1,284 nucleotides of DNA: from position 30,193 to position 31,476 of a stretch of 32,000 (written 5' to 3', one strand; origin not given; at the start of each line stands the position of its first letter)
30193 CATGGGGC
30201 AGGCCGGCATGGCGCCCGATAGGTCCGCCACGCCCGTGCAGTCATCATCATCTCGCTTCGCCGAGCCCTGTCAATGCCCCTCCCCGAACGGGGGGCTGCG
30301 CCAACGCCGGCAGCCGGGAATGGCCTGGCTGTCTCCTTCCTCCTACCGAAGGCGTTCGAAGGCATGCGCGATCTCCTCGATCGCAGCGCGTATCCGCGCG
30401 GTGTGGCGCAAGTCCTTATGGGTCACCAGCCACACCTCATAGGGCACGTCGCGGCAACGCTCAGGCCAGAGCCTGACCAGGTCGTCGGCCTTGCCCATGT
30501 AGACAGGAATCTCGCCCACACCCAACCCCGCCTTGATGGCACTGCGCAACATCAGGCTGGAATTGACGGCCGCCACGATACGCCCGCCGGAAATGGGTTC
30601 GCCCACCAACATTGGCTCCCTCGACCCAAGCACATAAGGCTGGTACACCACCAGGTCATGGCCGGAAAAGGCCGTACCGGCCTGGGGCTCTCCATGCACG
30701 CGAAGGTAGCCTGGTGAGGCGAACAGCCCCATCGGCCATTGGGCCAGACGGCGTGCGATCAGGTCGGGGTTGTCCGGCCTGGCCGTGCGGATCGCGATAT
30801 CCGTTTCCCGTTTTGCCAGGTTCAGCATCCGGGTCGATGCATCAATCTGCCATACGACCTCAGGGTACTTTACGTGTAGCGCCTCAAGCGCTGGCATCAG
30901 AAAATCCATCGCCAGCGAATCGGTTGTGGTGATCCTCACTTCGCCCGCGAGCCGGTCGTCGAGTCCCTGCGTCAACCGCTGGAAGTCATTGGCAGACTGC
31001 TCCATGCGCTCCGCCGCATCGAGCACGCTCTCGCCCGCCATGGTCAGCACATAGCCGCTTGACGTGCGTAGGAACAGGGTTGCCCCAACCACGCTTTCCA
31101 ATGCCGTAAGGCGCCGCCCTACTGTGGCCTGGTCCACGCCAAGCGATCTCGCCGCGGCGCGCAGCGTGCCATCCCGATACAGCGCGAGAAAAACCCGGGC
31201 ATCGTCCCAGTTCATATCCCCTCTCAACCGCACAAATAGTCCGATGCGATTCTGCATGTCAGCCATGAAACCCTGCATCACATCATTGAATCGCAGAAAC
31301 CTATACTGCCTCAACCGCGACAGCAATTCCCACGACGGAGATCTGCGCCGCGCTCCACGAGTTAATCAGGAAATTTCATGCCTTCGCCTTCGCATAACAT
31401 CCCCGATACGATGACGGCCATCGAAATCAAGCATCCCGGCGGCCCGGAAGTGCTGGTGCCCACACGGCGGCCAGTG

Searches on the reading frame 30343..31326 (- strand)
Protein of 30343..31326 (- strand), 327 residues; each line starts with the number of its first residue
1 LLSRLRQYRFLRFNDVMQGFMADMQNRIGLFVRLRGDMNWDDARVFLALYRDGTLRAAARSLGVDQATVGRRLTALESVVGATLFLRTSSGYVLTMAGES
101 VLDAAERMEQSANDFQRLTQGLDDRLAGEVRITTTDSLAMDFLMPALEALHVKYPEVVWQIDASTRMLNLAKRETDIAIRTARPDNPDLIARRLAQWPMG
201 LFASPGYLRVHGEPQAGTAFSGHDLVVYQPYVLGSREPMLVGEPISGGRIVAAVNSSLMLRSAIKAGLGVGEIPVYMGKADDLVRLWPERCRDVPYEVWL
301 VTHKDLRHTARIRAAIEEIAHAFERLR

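Call 11: search_protein_families(library=pfam, max_evalue=0.01, proteins=[window:30343-31326:-])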
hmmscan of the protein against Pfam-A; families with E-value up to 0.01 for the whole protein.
window:30343-31326:- (327 aa): 4 families
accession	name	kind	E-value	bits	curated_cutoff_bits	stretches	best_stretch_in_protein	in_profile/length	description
PF03466.25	LysR_substrate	-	6e-33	114.4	28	1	125-322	3-207/209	LysR substrate binding domain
PF00126.33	HTH_1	-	8.1e-16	58.2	26.6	1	40-99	1-60/60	Bacterial regulatory helix-turn-helix protein, lysR family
PF25213.1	HVO_A0261_N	-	1.1e-05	25.7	35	1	59-111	31-80/86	HVO_A0261 N-terminal domain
PF13556.12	HTH_30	-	0.0058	16.9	27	0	51-84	11-44/59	PucR C-terminal helix-turn-helix domain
